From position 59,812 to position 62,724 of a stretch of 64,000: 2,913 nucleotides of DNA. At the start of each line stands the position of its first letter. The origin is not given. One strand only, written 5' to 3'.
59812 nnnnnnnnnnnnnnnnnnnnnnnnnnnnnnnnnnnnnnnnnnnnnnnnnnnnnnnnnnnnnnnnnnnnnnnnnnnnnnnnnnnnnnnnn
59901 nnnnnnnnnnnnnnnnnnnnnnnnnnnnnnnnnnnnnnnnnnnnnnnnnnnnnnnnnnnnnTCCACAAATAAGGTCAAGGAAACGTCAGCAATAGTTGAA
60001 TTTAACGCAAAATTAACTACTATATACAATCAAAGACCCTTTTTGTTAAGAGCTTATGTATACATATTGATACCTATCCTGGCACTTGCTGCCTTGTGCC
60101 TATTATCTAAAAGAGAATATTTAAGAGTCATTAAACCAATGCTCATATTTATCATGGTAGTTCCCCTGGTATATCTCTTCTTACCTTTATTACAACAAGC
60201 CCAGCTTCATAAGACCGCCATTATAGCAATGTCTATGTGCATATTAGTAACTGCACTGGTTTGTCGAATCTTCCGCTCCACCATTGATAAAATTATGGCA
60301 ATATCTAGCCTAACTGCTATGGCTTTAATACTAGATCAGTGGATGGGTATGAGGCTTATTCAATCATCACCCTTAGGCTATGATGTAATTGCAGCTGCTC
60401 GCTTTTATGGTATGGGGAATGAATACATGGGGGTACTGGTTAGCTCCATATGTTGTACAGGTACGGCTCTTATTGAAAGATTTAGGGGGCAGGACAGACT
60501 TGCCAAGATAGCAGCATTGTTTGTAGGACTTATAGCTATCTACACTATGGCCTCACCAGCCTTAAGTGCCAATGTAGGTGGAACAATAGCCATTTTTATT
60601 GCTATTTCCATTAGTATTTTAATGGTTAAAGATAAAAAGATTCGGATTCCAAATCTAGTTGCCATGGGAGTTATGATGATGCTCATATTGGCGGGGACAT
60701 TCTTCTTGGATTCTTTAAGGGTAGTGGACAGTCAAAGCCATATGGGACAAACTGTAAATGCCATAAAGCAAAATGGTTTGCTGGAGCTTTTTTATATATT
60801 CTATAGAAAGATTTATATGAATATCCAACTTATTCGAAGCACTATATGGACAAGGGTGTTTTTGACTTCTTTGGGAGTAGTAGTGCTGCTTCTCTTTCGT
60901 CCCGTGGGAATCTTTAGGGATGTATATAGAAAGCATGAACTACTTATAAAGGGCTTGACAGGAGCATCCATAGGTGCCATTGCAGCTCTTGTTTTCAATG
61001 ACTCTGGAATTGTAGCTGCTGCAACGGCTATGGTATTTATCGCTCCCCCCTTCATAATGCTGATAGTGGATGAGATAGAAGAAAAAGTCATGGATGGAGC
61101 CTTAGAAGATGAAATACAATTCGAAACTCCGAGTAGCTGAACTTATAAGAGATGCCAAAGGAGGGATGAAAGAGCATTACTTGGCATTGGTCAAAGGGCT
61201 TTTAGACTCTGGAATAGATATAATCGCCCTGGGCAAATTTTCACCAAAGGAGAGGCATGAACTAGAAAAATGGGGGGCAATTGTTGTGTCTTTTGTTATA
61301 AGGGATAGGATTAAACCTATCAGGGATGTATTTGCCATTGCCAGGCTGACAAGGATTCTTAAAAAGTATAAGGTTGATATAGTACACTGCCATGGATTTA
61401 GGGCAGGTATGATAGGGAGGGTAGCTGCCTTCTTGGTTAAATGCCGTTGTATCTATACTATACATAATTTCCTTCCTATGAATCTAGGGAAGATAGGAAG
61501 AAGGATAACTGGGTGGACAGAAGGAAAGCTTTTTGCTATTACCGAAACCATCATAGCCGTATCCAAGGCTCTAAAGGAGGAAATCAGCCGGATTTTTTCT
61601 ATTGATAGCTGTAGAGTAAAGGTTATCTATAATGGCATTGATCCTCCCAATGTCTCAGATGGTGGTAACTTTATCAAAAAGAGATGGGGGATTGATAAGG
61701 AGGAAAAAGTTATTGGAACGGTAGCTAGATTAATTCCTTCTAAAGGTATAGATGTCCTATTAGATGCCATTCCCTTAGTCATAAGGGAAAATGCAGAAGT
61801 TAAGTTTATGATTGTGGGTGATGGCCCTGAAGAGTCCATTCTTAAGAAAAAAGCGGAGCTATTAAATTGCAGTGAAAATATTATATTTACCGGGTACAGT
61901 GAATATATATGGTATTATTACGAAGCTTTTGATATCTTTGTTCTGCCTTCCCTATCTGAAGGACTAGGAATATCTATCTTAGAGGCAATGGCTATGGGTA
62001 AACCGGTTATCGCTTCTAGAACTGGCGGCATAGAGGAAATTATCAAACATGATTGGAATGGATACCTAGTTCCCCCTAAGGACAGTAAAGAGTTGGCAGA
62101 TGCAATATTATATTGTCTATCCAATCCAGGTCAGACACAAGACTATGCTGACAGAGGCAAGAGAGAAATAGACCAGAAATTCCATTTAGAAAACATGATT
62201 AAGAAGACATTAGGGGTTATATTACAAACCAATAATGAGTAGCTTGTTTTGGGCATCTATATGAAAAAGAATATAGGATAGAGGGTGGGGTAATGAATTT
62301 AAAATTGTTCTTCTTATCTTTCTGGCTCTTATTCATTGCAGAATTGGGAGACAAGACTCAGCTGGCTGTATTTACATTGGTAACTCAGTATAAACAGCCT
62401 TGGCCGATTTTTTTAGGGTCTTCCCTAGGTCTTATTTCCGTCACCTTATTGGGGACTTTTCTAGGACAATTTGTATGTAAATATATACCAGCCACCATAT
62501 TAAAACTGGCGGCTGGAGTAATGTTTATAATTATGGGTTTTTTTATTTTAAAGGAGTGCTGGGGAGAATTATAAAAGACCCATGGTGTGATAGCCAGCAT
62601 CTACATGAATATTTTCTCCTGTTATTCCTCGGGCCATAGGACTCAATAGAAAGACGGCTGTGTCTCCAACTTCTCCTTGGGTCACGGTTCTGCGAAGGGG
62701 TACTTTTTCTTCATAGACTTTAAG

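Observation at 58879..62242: Uncharacterised envelope gene pair: phosphodiesterase-like ectodomain with about 10 TM helices, overlapping a GT4 glycosyltransferase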

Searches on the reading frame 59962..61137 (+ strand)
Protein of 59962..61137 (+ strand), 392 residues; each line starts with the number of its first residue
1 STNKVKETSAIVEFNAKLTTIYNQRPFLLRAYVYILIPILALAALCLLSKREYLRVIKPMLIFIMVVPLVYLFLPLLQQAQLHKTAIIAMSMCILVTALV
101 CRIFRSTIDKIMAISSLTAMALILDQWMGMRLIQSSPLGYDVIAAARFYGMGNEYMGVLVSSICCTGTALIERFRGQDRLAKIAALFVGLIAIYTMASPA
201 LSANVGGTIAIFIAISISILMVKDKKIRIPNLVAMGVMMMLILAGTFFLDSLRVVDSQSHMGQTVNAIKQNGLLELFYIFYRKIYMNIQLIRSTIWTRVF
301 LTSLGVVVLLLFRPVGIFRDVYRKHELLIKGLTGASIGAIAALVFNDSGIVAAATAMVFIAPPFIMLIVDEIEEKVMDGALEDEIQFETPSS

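Call 34: predict_structure(alignment_id=A2)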
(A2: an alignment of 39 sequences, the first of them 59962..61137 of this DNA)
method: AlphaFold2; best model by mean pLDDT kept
length: 392 residues; sequences in the alignment: 39
mean_pLDDT: 90.5   pTM: 0.90
mean pLDDT of the five models: 90.5, 90.2, 89.8, 88.6, 88.1
residues with pLDDT >= 90: 291; 70-90: 69; 50-70: 26; < 50: 6
segments of 3 or more residues with pLDDT < 50: 1-3
pLDDT, mean of each block of 10 residues (from residue 1): 64 86 93 98 92 93 98 95 96 98 98 98 95 91 61 95 98 92 96 93 91 98 95 97 90 65 80 90 91 95 97 87 97 98 93 98 97 91 59 48
secondary structure, 60 per line:
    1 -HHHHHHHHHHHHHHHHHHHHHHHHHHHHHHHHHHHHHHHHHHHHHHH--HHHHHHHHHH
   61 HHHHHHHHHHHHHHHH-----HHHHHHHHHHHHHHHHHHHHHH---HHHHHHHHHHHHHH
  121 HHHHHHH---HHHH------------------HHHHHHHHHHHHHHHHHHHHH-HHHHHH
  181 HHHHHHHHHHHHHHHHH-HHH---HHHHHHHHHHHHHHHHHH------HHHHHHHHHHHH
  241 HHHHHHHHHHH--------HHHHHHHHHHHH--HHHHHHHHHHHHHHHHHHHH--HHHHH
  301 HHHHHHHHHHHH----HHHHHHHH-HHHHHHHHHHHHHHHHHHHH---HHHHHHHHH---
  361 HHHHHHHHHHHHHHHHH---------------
elements in order: H2-48 H51-76 H82-103 H107-127 H131-134 H153-173 H175-197 H205-222 H229-251 H260-271 H274-293 H296-312 H317-324 H326-345 H349-357 H361-377

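Call 48: fold_search(model_id=the predicted structure, library=pdb)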
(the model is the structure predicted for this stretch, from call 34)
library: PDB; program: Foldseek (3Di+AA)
matches with E <= 10: 394; with E <= 0.001: 0
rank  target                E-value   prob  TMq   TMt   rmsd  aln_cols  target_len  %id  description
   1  7ocy_B                3.1e-02  0.25  0.13  0.10  25.1       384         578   13  Enterococcus faecalis EfrCD in complex with a nanobody (released 2022-05-18)
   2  8p1u_A                1.5e-01  0.87  0.35  0.37  13.8       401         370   14  Structure of divisome complex FtsWIQLB (released 2024-05-22)
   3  8dl6_A                2.7e-01  0.08  0.13  0.12  22.9       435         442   12  Cryo-EM structure of human ferroportin/slc40 bound to Ca2+ in nanodisc (released 2023-01-25)
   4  6lh0                  3.0e-01  0.33  0.21  0.25  22.0       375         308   10  Crystal structure of a cysteine-pair mutant (P10C-S291C) of a bacterial bile acid transporter in an inward-facing apo-st (released 2020-12-09)
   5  6rai_B                3.5e-01  0.15  0.16  0.12  23.1       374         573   13  Heterodimeric ABC exporter TmrAB in ATP-bound outward-facing occluded conformation (released 2019-07-31)
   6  8iwo_A                4.0e-01  0.13  0.15  0.08  19.9       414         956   15  The rice Na+/H+ antiporter SOS1 in an auto-inhibited state (released 2023-11-22)
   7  8oyf                  4.4e-01  0.18  0.18  0.21  21.9       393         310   12  Crystal structure of ASBTNM in lipidic cubic phase without substrate bound (released 2023-07-12)
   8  8if8_C                4.6e-01  0.15  0.16  0.13  19.9       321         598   14  Arabinosyltransferase AftA (released 2023-05-31)
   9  5aym                  4.8e-01  0.07  0.13  0.12  22.8       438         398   11  Crystal structure of a bacterial homologue of iron transporter ferroportin in outward-facing state with soaked iron (released 2015-11-04)
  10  4pl0_B                5.0e-01  0.13  0.17  0.13  26.2       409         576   13  Crystal structure of the antibacterial peptide ABC transporter McjD in an outward occluded state (released 2014-06-18)
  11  9d7x                  5.0e-01  0.12  0.16  0.10  23.2       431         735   11  The spm-bound structure (released 2025-06-25)
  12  6wbv_A                5.0e-01  0.08  0.13  0.13  22.8       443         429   12  Structure of human ferroportin bound to hepcidin and cobalt in lipid nanodisc (released 2020-09-09)
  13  2wsw                  6.2e-01  0.09  0.13  0.11  21.5       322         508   11  Crystal Structure of Carnitine Transporter from Proteus mirabilis (released 2010-09-08)
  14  8if8_B                6.4e-01  0.14  0.19  0.13  22.4       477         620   12  Arabinosyltransferase AftA (released 2023-05-31)
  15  4pl0_A                6.4e-01  0.12  0.18  0.14  26.0       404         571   13  Crystal structure of the antibacterial peptide ABC transporter McjD in an outward occluded state (released 2014-06-18)
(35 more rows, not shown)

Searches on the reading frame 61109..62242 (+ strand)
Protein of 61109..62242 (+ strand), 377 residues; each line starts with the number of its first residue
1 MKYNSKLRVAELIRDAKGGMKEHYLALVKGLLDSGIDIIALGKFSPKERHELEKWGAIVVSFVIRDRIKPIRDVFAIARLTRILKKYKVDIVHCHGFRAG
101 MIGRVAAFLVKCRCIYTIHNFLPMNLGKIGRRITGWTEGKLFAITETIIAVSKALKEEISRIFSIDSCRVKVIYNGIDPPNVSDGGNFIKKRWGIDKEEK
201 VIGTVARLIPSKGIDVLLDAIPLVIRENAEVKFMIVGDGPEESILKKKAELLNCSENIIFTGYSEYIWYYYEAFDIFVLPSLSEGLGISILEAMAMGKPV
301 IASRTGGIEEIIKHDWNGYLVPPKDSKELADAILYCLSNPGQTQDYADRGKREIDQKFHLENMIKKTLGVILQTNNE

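Call 3: search_protein_families(library=pfam, proteins=[window:61109-62242:+], max_evalue=0.1)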
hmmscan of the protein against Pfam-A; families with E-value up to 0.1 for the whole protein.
window:61109-62242:+ (377 aa): 8 families
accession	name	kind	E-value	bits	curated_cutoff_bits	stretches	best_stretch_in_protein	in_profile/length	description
PF00534.26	Glycos_transf_1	-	1.1e-46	159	26.4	1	189-351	5-170/172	Glycosyl transferases group 1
PF13692.12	Glyco_trans_1_4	-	4e-44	150.8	27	1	199-339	1-142/142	Glycosyl transferases group 1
PF13439.12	Glyco_transf_4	-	1e-26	94.4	28.5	1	18-179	2-168/170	Glycosyltransferase Family 4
PF13579.12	Glyco_trans_4_4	-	1.9e-16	61.3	29.7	1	18-176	1-158/158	Glycosyl transferase 4-like domain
PF20706.3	GT4-conflict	-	2.4e-10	40.4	26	1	137-359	139-377/385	Family 4 Glycosyltransferase in conflict systems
PF13524.12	Glyco_trans_1_2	-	2.4e-07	31.2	25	1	268-366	41-141/144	Glycosyl transferase-like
PF13477.12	Glyco_trans_4_2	-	6.5e-07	30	23.4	1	23-119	12-107/139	Glycosyl transferase 4-like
PF08323.17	Glyco_transf_5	-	0.00012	22.3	22.7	1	77-121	116-168/239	Starch synthase catalytic domain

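Call 4: search_protein_families(library=ncbifam, proteins=[window:61109-62242:+], max_evalue=0.1)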
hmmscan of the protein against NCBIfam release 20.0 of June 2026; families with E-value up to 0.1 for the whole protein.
window:61109-62242:+ (377 aa): 52 families (the best 25 are shown)
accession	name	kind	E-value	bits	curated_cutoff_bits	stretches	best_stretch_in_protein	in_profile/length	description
TIGR03088.1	stp2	hypoth_equivalog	7.8e-43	146.9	409.05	1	68-369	61-368/374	TIGR03088 family PEP-CTERM/XrtA system glycosyltransferase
TIGR02149.1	glgA_Coryne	subfamily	1.7e-40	139.4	302.4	1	87-370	82-386/391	glycogen synthase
TIGR03999.1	thiol_BshA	equivalog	4.7e-39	134.4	273.7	1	75-366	71-365/375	N-acetyl-alpha-D-glucosaminyl L-malate synthase BshA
NF041876.1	EPS_EpsE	equivalog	2.9e-34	118.9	400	1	74-362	99-384/389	exopolysaccharide biosynthesis GT4 family glycosyltransferase EpsE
TIGR04157.1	glyco_rSAM_CFB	subfamily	7.5e-34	117.4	400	1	138-366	163-401/406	TIGR04157 family glycosyltransferase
TIGR04063.1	stp3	hypoth_equivalog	5.9e-31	107.7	442.05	1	79-359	83-380/397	TIGR04063 family PEP-CTERM/XrtA system glycosyltransferase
NF047684.1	TeichurnBiosyTuaC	equivalog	5.6e-25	88.1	550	1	145-362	165-377/391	teichuronic acid biosynthesis protein TuaC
TIGR03449.1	mycothiol_MshA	equivalog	2.1e-24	86.2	462.5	1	85-351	99-381/406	D-inositol-3-phosphate glycosyltransferase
NF011726.0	PRK15179.1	equivalog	1.3e-23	83.2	733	1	76-369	388-689/694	Vi polysaccharide biosynthesis protein TviE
NF038295.1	EPS_HpsP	equivalog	2.4e-22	79.5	550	1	156-369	165-382/388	hormogonium polysaccharide biosynthesis glycosyltransferase HpsP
TIGR02095.1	glgA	subfamily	2.8e-21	75.8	328.45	2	187-358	280-461/477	glycogen/starch synthase, ADP-glucose type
NF049988.1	MGlcDAGSynMgs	equivalog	1e-20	74.5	400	2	188-321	202-337/398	alpha-monoglucosyldiacylglycerol synthase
NF012028.0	PRK15484.1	subfamily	1.3e-20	73.8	618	1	148-366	143-370/380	lipopolysaccharide N-acetylglucosaminyltransferase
NF047880.1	glyco_SdgA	exception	1.8e-19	69.7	800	1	196-366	312-482/488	serine-aspartate repeat adhesin O-glycosyltransferase SdgA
NF007396.0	PRK09922.1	equivalog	5.3e-18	65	385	1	143-339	134-326/361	lipopolysaccharide 1,6-galactosyltransferase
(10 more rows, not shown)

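Call 62: search_solved_structures(query=window:61109-62239:+, max_evalue=1e-10)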
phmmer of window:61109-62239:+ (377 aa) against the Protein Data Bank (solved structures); distinct sequences matched with E-value up to 1e-10: 58.
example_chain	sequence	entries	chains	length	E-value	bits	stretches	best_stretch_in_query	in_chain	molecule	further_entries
6n1x_A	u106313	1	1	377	5.4e-25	91.4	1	71-337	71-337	Glycosyltransferase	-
6d9t_A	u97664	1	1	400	6.1e-25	91.2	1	71-337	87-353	Glycosyl transferase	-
4x7m_A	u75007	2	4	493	2.2e-24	89.3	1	167-369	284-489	TarM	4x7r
4x6l_A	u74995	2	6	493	2.2e-24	89.3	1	167-369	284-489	TarM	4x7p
4wac_A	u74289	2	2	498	2.3e-24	89.3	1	167-369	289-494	Glycosyl transferase, group 1 family protein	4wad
2jjm_A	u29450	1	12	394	4.5e-23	85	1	73-365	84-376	GLYCOSYL TRANSFERASE, GROUP 1 FAMILY PROTEIN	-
3mbo_A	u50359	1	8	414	5.2e-23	84.8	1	73-365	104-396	Glycosyltransferase, group 1 family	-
4xso_B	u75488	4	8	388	2.4e-22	82.7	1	85-361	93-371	Alr3699 protein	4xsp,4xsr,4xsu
7qnt_AAA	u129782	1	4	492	5.1e-20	75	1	196-364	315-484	TarM(Se)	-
7qd7_AAA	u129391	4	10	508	5.4e-20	74.9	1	196-364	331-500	TarM(Se)_G117R | TarM(Se)_G117R-4RboP | TarM(Se)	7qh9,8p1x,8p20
6tvp_A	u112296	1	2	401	8.3e-20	74.3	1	87-370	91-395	Alpha-maltose-1-phosphate synthase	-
5d00_A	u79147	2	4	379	3.4e-18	69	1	72-326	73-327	N-acetyl-alpha-D-glucosaminyl L-malate synthase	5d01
3oka_A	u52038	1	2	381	2.7e-17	66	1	186-368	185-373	GDP-mannose-dependent alpha-(1-6)-phosphatidylinositol monomannoside mannosyltransferase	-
3okc_A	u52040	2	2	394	2.9e-17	65.9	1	186-368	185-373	GDP-mannose-dependent alpha-(1-6)-phosphatidylinositol monomannoside mannosyltransferase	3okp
6kih_A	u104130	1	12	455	4.7e-17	65.2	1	196-362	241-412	Tll1590 protein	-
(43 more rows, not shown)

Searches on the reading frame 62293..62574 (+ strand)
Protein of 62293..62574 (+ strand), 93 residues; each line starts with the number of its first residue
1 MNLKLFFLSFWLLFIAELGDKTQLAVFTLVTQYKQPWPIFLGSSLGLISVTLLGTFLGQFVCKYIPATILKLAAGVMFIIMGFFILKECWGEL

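Call 3: search_protein_families(library=pfam, proteins=[window:62293-62574:+], max_evalue=0.1)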
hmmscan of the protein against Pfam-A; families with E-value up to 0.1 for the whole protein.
window:62293-62574:+ (93 aa): 4 families
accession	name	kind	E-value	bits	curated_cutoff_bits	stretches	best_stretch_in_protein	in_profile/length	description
PF01169.24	GDT1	-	2.3e-23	82.8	27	1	9-82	3-75/75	Divalent cation/proton antiporter GDT1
PF01925.25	TauE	-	0.0014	18.8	32.6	1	42-86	64-108/237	Sulfite exporter TauE/SafE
PF02529.20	PetG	-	0.041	14.2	23.7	1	38-57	4-23/36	Cytochrome B6-F complex subunit 5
PF12698.13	ABC2_membrane_3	-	0.075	12.6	31.6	1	7-85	221-287/347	ABC-2 family transporter protein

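Call 4: search_protein_families(library=ncbifam, proteins=[window:62293-62574:+], max_evalue=0.1)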
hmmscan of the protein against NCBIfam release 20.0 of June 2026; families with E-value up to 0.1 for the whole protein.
window:62293-62574:+ (93 aa): 1 family
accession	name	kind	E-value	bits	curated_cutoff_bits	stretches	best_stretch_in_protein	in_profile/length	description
NF001907.1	PRK00665.1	equivalog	0.02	15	60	1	38-57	4-23/31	cytochrome b6-f complex subunit V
